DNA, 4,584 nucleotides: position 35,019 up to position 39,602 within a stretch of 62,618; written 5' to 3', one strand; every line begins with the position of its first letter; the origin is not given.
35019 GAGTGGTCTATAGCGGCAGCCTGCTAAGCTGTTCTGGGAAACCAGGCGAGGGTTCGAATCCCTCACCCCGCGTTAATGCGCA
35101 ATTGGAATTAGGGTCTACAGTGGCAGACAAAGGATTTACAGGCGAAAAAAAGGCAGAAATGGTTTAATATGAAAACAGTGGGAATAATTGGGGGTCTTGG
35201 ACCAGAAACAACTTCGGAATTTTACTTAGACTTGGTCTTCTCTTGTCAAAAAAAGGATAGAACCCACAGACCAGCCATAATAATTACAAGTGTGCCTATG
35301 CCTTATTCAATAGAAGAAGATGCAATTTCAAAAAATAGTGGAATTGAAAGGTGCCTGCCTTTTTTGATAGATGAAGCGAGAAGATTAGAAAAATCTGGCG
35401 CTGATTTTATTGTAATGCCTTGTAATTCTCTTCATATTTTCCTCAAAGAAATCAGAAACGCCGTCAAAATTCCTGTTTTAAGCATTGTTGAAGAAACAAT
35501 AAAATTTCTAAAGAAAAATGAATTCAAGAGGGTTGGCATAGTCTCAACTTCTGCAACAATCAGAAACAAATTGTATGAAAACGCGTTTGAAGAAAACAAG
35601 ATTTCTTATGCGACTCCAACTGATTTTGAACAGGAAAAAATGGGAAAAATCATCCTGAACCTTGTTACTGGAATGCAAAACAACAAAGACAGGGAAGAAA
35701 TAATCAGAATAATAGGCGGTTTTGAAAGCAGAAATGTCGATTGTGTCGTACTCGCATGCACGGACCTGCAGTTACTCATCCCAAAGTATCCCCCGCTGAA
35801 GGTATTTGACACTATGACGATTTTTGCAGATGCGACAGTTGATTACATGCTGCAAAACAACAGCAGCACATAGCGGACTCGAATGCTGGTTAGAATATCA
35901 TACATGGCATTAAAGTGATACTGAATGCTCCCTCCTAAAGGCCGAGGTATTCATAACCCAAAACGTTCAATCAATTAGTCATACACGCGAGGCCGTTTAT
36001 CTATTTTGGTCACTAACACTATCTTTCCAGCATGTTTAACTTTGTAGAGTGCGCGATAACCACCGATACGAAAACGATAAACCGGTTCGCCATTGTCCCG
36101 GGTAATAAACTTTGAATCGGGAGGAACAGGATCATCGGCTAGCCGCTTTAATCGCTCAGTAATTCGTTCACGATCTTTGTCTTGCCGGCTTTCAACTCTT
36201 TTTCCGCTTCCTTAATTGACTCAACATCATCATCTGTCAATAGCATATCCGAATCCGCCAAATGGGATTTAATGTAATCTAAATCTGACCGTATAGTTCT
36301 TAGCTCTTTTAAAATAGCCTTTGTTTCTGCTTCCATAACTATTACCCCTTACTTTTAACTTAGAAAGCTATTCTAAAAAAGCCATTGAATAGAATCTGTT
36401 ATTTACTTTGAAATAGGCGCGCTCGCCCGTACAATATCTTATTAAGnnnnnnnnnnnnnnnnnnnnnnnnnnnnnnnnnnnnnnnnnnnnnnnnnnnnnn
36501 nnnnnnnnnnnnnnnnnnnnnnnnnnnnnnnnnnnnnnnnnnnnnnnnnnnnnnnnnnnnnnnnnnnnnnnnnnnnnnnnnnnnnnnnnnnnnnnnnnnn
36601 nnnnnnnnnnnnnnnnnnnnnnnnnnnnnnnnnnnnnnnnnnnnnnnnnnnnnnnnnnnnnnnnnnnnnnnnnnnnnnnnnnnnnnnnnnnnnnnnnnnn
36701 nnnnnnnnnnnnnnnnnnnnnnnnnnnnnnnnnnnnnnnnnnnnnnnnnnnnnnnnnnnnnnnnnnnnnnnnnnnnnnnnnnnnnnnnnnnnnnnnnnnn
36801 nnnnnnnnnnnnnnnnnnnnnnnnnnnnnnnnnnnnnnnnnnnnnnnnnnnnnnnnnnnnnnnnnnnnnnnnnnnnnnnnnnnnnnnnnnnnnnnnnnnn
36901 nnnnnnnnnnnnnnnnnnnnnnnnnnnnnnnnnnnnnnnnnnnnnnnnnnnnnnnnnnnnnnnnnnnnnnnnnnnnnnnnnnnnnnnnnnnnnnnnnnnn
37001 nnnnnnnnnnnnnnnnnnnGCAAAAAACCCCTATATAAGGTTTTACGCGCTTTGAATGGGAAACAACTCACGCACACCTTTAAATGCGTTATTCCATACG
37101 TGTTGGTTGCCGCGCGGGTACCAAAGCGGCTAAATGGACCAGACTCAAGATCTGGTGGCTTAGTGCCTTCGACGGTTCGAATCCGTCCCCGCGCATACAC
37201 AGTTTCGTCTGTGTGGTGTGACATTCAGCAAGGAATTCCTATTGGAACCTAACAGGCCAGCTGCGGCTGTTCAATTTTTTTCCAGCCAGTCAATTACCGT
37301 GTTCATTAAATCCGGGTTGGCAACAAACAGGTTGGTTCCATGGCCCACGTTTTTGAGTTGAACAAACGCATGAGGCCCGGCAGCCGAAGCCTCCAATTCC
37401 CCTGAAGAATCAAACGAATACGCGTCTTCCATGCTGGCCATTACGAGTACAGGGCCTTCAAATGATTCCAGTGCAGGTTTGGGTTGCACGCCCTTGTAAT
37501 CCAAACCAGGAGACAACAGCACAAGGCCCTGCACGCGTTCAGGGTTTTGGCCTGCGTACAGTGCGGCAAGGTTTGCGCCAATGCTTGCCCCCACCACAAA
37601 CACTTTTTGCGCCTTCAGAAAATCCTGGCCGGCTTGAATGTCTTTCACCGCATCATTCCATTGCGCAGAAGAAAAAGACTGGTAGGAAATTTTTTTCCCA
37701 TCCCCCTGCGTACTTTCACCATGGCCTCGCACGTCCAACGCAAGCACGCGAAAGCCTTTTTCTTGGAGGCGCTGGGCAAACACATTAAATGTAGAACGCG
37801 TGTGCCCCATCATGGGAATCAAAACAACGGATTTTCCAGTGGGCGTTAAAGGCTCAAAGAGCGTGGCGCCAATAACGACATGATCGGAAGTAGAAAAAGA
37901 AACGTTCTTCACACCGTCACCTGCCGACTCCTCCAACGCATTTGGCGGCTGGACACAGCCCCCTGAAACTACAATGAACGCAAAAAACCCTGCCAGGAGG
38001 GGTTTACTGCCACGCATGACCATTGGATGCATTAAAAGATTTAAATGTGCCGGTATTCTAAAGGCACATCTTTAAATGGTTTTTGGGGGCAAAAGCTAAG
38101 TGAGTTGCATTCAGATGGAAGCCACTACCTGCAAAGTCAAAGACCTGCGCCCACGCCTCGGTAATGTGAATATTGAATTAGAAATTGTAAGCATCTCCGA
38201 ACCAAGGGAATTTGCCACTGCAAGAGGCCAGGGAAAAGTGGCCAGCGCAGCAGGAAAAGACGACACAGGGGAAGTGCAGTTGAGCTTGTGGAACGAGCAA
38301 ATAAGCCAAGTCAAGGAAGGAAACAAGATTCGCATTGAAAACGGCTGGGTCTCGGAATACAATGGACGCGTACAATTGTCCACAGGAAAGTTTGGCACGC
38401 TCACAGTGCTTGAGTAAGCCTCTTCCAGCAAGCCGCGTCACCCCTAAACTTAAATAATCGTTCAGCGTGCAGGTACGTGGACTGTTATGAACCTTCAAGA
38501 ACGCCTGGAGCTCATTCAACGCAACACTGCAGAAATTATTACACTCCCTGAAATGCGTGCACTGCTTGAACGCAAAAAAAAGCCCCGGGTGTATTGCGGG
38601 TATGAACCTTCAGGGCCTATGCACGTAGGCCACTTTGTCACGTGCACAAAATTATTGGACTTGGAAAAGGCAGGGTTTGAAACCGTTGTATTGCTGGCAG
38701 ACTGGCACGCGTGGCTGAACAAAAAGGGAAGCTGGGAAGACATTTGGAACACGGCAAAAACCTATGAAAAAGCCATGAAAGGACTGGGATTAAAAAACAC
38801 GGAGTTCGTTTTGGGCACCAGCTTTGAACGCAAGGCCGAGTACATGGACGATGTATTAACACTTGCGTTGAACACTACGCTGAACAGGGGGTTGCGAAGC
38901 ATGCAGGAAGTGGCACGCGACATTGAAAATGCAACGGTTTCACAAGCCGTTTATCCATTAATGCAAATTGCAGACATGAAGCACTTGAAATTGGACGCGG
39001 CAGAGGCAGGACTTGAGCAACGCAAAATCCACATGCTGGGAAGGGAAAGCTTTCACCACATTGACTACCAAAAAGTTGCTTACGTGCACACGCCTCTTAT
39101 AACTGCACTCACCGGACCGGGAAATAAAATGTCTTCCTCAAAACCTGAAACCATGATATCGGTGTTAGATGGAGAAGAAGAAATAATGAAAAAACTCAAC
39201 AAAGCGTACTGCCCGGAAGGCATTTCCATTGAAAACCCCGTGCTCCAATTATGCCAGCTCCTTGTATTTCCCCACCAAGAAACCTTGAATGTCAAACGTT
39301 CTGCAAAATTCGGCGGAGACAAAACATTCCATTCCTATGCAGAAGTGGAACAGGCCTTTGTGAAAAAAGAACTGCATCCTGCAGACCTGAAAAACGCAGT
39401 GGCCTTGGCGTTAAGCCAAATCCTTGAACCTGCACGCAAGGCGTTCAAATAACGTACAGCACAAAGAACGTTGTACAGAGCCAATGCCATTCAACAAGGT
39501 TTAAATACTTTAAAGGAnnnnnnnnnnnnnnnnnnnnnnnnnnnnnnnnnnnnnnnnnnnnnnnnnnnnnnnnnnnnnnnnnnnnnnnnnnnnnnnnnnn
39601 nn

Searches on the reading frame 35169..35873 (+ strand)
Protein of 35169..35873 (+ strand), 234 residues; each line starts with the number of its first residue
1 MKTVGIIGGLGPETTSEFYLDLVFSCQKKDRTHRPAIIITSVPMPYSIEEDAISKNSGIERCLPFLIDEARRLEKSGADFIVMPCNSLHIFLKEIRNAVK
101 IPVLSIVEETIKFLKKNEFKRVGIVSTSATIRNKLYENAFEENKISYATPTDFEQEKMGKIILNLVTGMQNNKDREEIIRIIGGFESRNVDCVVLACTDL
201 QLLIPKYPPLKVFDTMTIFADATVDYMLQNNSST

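Call 30: search_protein_families(library=pfam, proteins=[window:35169-35873:+], max_evalue=0.01)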
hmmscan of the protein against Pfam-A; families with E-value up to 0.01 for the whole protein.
window:35169-35873:+ (234 aa): 2 families
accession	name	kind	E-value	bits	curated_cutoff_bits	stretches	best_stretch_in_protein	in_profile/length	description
PF01177.27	Asp_Glu_race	-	6.6e-38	131.1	31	1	7-221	1-209/211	Asp/Glu/Hydantoin racemase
PF01637.24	ATPase_2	-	0.004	17.4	33.2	0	110-184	138-217/225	ATPase domain predominantly from Archaea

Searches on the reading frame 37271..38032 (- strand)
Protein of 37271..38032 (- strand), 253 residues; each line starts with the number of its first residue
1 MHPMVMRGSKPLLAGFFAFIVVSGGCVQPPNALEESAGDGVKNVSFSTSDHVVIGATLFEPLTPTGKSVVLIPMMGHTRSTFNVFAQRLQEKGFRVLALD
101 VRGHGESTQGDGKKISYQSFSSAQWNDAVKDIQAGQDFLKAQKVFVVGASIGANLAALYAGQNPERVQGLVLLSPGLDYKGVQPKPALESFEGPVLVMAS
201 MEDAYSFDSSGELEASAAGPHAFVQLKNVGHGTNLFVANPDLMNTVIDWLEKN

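Call 30: search_protein_families(library=pfam, proteins=[window:37271-38032:-], max_evalue=0.01)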
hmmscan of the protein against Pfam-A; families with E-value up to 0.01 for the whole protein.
window:37271-38032:- (253 aa): 9 families
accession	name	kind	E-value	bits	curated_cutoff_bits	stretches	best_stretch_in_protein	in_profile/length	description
PF12146.15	Hydrolase_4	-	1.3e-19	70.9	27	1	67-187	5-122/239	Serine aminopeptidase, S33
PF00561.26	Abhydrolase_1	-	5.1e-19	69.3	25.8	1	76-177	10-103/245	alpha/beta hydrolase fold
PF12697.13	Abhydrolase_6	-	8.5e-12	46.6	26.3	1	69-179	1-98/217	Alpha/beta hydrolase family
PF01738.24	DLH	-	1e-06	29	21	1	55-206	2-157/217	Dienelactone hydrolase family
PF03096.20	Ndr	-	1e-06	28.2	23.3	1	124-181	81-138/283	Ndr family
PF07859.19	Abhydrolase_3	-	7e-06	26.4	25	1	136-202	65-137/210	alpha/beta hydrolase fold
PF00326.27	Peptidase_S9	-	0.00036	20.5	22.6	1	86-178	7-100/213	Prolyl oligopeptidase family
PF06821.19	Ser_hydrolase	-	0.006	16.9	22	0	116-231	30-153/172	Serine hydrolase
PF20408.4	Abhydrolase_11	-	0.0081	16.4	27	0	80-174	18-106/193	Alpha/beta hydrolase domain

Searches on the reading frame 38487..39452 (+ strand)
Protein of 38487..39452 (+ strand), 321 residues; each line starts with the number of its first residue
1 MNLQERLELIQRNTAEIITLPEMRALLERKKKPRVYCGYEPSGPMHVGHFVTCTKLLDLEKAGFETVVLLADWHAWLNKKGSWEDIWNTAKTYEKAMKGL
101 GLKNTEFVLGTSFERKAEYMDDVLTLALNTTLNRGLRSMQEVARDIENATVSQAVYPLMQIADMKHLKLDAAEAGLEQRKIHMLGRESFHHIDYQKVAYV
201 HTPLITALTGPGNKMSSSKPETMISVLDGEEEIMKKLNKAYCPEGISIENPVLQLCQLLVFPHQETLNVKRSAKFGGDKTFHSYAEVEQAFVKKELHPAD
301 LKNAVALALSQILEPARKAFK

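Call 89: search_protein_families(library=pfam, proteins=[window:38487-39452:+], max_evalue=0.00001)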
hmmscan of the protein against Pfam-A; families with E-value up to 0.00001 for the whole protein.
window:38487-39452:+ (321 aa): 1 family
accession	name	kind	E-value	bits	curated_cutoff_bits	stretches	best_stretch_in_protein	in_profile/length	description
PF00579.31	tRNA-synt_1b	-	1.2e-40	140.1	21.1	1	30-313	3-291/292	tRNA synthetases class I (W and Y)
